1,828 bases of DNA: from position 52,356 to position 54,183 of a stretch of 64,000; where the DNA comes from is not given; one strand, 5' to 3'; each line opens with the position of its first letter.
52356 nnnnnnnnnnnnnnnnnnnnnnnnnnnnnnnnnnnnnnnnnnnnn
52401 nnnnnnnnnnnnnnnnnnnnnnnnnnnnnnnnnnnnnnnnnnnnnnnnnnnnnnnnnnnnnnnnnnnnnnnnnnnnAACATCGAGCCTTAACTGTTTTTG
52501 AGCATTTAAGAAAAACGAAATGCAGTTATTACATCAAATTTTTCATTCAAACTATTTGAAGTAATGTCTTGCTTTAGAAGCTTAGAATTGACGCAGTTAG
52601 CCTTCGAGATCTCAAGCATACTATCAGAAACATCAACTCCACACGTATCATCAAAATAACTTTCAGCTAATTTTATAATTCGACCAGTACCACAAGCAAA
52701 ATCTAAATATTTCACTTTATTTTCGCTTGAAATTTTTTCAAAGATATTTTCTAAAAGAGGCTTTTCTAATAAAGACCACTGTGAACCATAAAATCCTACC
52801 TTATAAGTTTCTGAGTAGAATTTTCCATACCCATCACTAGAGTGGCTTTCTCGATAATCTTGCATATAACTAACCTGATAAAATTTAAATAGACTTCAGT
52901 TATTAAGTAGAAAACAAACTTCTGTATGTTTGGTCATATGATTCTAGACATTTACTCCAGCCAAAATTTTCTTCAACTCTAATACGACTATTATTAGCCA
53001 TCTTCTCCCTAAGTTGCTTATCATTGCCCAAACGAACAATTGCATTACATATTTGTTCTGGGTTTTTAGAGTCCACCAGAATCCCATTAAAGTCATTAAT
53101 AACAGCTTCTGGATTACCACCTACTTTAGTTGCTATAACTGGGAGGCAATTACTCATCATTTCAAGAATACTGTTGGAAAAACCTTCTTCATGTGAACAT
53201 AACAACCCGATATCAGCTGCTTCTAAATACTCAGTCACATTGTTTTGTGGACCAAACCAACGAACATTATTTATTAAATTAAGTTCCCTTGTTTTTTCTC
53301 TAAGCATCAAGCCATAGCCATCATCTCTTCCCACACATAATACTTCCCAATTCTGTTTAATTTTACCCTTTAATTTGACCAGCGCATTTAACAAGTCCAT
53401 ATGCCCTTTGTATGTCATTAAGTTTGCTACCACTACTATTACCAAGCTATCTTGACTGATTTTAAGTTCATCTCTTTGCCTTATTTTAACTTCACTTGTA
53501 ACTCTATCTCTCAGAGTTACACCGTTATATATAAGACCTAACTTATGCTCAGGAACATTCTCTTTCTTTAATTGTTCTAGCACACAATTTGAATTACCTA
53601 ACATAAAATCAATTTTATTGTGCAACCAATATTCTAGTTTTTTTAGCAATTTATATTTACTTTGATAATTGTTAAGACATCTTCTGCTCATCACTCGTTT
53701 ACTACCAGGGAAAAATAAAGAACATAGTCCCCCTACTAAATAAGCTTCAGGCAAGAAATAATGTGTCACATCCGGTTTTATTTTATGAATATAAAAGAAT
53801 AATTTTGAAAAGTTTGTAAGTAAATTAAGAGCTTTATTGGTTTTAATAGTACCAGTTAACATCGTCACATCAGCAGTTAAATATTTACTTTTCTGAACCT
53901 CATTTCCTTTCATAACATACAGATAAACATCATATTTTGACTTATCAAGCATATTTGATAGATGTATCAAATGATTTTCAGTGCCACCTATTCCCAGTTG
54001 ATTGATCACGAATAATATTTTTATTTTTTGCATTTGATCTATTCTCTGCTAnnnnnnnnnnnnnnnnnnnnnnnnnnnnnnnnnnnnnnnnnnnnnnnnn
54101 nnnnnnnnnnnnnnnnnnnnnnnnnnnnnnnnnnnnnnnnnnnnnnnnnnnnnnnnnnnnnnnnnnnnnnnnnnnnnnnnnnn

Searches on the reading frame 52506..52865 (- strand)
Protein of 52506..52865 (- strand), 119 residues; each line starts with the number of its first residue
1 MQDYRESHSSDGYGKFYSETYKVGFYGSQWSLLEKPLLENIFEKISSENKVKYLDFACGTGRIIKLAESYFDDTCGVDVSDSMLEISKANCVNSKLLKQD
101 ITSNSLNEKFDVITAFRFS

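Call 6: search_protein_families(library=pfam, proteins=[window:52506-52865:-], max_evalue=0.001)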
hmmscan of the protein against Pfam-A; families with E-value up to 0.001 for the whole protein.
window:52506-52865:- (119 aa): 5 families
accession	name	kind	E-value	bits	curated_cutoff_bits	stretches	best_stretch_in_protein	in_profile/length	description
PF13649.12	Methyltransf_25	-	2.5e-09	38.1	27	1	54-116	2-71/97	Methyltransferase domain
PF08241.18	Methyltransf_11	-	3.1e-08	34.6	21.2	1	54-116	1-67/95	Methyltransferase domain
PF13847.12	Methyltransf_31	-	2.5e-07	30.9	27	1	49-116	3-81/145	Methyltransferase domain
PF13489.12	Methyltransf_23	-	9.9e-07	29.1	27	1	42-116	17-88/164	Methyltransferase domain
PF08242.18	Methyltransf_12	-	1.7e-06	29.1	30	1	54-117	1-73/98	Methyltransferase domain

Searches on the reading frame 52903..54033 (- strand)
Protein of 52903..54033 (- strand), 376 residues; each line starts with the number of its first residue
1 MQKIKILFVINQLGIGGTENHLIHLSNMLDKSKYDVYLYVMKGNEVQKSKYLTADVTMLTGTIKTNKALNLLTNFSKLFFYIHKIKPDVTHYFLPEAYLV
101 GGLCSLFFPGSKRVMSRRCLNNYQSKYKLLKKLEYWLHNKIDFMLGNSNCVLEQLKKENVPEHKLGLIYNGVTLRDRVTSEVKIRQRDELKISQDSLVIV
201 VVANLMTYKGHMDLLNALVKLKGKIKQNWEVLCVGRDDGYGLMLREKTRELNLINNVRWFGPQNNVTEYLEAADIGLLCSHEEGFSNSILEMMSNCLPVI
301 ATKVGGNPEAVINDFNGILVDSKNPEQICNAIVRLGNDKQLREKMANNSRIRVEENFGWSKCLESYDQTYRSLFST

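Call 6: search_protein_families(library=pfam, proteins=[window:52903-54033:-], max_evalue=0.001)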
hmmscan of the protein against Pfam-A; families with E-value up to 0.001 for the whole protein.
window:52903-54033:- (376 aa): 4 families
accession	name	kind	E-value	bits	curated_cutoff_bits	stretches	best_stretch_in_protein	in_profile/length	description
PF00534.26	Glycos_transf_1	-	2.6e-34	118.7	26.4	1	184-350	3-170/172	Glycosyl transferases group 1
PF13692.12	Glyco_trans_1_4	-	2.5e-27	96.3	27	1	198-337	3-141/142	Glycosyl transferases group 1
PF13439.12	Glyco_transf_4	-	4.3e-14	53.3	28.5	1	15-174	1-168/170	Glycosyltransferase Family 4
PF13477.12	Glyco_trans_4_2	-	6.2e-06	26.9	23.4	1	6-142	2-133/139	Glycosyl transferase 4-like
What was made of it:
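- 52903..54033 (-): GT4 glycosyltransferase, intact, lying between the kinase and the methyltransferase. Pfam (call 6).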

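Call 57: search_protein_families(library=ncbifam, proteins=[window:52903-54033:-], max_evalue=0.001)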
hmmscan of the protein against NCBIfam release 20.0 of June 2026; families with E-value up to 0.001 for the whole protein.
window:52903-54033:- (376 aa): 38 families (the best 25 are shown)
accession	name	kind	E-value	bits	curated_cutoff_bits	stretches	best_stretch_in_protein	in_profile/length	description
TIGR03088.1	stp2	hypoth_equivalog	3.4e-42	144.8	409.05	1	5-372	3-372/374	TIGR03088 family PEP-CTERM/XrtA system glycosyltransferase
TIGR03999.1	thiol_BshA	equivalog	9.1e-30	103.8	273.7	1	147-373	151-373/375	N-acetyl-alpha-D-glucosaminyl L-malate synthase BshA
NF041876.1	EPS_EpsE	equivalog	1.9e-29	103.1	400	1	189-360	207-383/389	exopolysaccharide biosynthesis GT4 family glycosyltransferase EpsE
TIGR03449.1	mycothiol_MshA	equivalog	2.7e-22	79.2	462.5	1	159-373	184-403/406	D-inositol-3-phosphate glycosyltransferase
NF047684.1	TeichurnBiosyTuaC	equivalog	1.3e-20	73.7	550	1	177-373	200-389/391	teichuronic acid biosynthesis protein TuaC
TIGR04157.1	glyco_rSAM_CFB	subfamily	1.5e-20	73.6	400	1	149-366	178-402/406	TIGR04157 family glycosyltransferase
NF038229.1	Glyco4_Geo_Pelo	equivalog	2.5e-20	72.8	400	1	148-373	117-336/338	GPMC system family 4 glycosyltransferase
TIGR02149.1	glgA_Coryne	subfamily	1.6e-19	70.3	302.4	1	158-372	164-389/391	glycogen synthase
NF007396.0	PRK09922.1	equivalog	2e-19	69.7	385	1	3-345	2-333/361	lipopolysaccharide 1,6-galactosyltransferase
TIGR04063.1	stp3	hypoth_equivalog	4e-18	65.5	442.05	1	122-373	139-395/397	TIGR04063 family PEP-CTERM/XrtA system glycosyltransferase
NF053787.1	GlcN_PG_synth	equivalog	1.8e-17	63.2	480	1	136-373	139-359/361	N-acetylglucosaminyl phosphatidylglycerol synthase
NF050063.1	ProtGlycPglJ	equivalog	1.9e-17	63.5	500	1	1-355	1-349/363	N-acetylgalactosamine-N,N'-diacetylbacillosaminyl-diphospho-undecaprenol 4-alpha-N-acetylgalactosaminyltransferase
NF038255.1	exopoly_VpsD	equivalog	7.7e-17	61.2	300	1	72-373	87-379/381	VpsD family glycosyltransferase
NF046085.1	XrtY_assoc_Gly1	equivalog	2.7e-15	56.1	400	1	166-373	185-384/387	XrtY-associated glycosyltransferase XYAG1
NF050056.1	ProtGlycPglH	equivalog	3.7e-15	55.9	600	1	194-355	178-336/354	GalNAc-alpha-(1->4)-GalNAc-alpha-(1->3)-diNAcBac-PP-undecaprenol alpha-1,4-N-acetyl-D-galactosaminyltransferase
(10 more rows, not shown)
